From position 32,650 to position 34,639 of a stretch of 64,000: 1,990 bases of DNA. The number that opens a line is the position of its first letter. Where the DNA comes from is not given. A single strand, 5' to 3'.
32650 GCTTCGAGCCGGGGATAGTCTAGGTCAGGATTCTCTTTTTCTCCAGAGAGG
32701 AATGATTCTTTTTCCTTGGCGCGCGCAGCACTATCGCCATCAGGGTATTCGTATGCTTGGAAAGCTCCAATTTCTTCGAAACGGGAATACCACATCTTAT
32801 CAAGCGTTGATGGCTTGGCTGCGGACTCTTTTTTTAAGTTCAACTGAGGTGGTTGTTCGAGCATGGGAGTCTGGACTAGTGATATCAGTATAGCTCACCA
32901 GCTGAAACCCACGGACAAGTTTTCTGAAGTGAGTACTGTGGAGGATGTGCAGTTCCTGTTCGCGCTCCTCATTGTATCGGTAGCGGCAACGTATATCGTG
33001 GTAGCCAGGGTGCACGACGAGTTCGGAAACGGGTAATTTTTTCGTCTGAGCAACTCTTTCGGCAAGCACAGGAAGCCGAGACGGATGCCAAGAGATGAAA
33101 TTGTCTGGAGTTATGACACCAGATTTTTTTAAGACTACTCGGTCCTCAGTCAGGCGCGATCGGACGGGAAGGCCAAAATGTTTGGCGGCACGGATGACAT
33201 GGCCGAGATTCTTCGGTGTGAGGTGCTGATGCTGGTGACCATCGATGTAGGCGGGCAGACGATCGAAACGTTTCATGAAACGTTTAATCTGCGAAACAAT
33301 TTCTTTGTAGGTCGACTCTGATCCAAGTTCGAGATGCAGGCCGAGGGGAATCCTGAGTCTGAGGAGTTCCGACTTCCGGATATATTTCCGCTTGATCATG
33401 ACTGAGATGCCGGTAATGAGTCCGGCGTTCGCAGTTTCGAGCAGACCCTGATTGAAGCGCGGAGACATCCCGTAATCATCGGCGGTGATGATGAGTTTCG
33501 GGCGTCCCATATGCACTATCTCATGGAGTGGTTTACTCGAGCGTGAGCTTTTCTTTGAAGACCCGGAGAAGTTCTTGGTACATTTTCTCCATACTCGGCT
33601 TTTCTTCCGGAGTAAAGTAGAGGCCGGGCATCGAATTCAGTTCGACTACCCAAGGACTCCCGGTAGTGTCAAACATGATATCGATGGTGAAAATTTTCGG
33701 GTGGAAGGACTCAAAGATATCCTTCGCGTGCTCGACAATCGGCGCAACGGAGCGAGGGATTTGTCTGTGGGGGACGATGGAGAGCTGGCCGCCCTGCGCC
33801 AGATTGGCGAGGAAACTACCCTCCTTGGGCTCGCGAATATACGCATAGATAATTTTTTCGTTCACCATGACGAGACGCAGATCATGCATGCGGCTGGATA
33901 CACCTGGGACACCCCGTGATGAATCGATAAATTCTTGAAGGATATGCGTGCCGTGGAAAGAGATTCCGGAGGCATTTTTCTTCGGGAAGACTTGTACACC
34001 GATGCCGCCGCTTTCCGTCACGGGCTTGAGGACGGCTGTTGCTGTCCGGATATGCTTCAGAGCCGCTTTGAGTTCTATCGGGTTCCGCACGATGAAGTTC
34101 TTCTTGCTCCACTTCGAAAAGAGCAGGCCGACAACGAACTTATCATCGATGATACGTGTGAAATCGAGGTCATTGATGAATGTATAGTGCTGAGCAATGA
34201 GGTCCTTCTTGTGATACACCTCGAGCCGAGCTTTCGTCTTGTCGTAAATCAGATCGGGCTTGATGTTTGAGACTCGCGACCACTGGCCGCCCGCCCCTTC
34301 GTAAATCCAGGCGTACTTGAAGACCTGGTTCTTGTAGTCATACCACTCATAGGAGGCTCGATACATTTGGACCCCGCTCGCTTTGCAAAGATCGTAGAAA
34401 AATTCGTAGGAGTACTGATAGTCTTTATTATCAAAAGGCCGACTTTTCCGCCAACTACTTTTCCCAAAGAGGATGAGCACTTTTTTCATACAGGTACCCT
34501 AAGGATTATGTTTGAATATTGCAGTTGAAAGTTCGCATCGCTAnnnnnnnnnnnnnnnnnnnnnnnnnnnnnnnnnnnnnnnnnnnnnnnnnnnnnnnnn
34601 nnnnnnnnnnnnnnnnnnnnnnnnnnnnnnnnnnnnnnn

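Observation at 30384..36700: Extended ATP-grasp peptide-modification cassette with a ligase-retropepsin fusion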

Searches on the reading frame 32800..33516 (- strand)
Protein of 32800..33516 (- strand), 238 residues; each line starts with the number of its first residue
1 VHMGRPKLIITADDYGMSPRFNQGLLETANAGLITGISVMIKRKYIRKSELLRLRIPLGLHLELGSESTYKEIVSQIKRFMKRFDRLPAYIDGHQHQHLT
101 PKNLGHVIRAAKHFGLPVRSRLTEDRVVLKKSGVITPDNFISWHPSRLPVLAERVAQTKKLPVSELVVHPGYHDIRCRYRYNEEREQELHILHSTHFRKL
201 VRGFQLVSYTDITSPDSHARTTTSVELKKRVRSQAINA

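Call 7: search_protein_families(library=pfam, proteins=[window:32800-33516:-], max_evalue=0.01)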
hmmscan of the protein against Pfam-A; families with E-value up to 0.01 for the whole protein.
window:32800-33516:- (238 aa): 1 family
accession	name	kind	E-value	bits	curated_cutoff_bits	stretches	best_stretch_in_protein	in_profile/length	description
PF04794.17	YdjC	-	6.6e-32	111.8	29.7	2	70-201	100-264/266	YdjC-like protein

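Call 8: search_protein_families(library=ncbifam, proteins=[window:32800-33516:-], max_evalue=0.01)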
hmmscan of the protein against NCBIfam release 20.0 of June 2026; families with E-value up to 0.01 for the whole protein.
window:32800-33516:- (238 aa): 2 families
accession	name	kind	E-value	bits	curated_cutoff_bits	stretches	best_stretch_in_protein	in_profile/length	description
NF002559.0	PRK02134.1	equivalog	5.6e-22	78.5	227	2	65-211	97-248/249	chitin disaccharide deacetylase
TIGR03473.1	HpnK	hypoth_equivalog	1.1e-10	41.2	232.6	2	7-47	3-43/283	hopanoid biosynthesis-associated protein HpnK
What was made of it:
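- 32800..33516 (-): YdjC-family carbohydrate deacetylase (236-238 aa). PF04794 E = 6.6e-32, 111.8 bits; weaker match to the chitin disaccharide deacetylase model (calls 7, 8).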

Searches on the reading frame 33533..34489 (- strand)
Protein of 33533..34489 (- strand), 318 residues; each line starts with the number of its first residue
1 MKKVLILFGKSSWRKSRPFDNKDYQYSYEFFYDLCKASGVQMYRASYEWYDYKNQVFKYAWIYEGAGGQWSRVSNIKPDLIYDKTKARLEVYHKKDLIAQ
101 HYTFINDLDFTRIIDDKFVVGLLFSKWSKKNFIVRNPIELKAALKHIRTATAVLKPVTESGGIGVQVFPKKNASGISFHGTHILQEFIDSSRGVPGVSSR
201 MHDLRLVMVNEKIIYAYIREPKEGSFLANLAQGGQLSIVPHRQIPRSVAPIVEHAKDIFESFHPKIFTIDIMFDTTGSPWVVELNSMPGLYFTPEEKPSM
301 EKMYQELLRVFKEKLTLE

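Call 7: search_protein_families(library=pfam, proteins=[window:33533-34489:-], max_evalue=0.01)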
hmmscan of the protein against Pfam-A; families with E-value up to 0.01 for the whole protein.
window:33533-34489:- (318 aa): 6 families
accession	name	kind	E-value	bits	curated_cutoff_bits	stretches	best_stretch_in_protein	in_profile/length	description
PF08443.16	RimK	-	2.3e-11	44.1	21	1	131-291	21-170/188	RimK-like ATP-grasp domain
PF14398.11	ATPgrasp_YheCD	-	6.8e-07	29.2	26.8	1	183-308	109-249/255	YheC/D like ATP-grasp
PF14397.11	ATPgrasp_ST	-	1.6e-06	28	31.4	0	250-293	217-262/278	Sugar-transfer associated ATP-grasp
PF02955.21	GSH-S_ATP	-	4.7e-06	26.6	23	1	123-248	7-131/175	Prokaryotic glutathione synthetase, ATP-grasp domain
PF02655.19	ATP-grasp_3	-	2.9e-05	24.6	23.2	1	133-286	15-155/160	ATP-grasp domain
PF03133.20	TTL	-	0.00012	21.8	20.1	1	259-294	232-265/292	Tubulin-tyrosine ligase family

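Call 8: search_protein_families(library=ncbifam, proteins=[window:33533-34489:-], max_evalue=0.01)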
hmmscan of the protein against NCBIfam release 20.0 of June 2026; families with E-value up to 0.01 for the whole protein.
window:33533-34489:- (318 aa): 7 families
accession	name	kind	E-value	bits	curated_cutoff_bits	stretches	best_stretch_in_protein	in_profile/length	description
TIGR00768.1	rimK_fam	subfamily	2.6e-11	43.4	143.4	1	104-290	75-257/276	RimK family alpha-L-glutamate ligase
NF040720.1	MptN_Meth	equivalog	2.1e-09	36.9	350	1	104-289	89-270/291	tetrahydromethanopterin:alpha-L-glutamate ligase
NF003573.0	PRK05246.1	equivalog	5.7e-08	31.9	272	1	100-241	108-247/316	glutathione synthase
NF007764.0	PRK10446.1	equivalog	9e-07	28.4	331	1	143-290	129-267/300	30S ribosomal protein S6--L-glutamate ligase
TIGR01380.1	glut_syn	equivalog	2.2e-06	26.9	299.05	1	102-249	109-254/312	glutathione synthase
TIGR04443.1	F420_CofF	equivalog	3.1e-06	26.4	300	1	99-289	75-259/283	coenzyme gamma-F420-2:alpha-L-glutamate ligase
NF009110.0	PRK12458.1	subfamily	9.2e-06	24.9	408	1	98-237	116-261/349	glutathione synthetase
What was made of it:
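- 33533..34489 (-): Second ATP-grasp ligase (318 aa), distantly RimK-like; island subfamily G0. PF08443 E = 2.3e-11; TIGR00768 scores 43 bits, below its cutoff (calls 7, 8).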

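Call 35: search_solved_structures(query=window:33533-34489:-, max_evalue=0.01)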
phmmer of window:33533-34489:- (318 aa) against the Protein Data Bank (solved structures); distinct sequences matched with E-value up to 0.01: 4.
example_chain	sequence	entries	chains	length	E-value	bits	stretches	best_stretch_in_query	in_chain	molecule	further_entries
5zct_A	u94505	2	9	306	4.9e-05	25.6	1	137-291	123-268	Ribosomal protein S6--L-glutamate ligase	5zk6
4iwx_A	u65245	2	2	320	5.5e-05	25.5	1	137-291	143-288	Ribosomal protein S6 modification protein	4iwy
7qys_A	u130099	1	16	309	0.00025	23.3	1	136-291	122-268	Probable alpha-L-glutamate ligase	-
7qyr_A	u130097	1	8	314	0.0037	19.5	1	142-291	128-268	Probable alpha-L-glutamate ligase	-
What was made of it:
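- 33533..34489 (-): PDB RimK matches at 5e-5 (call 35).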
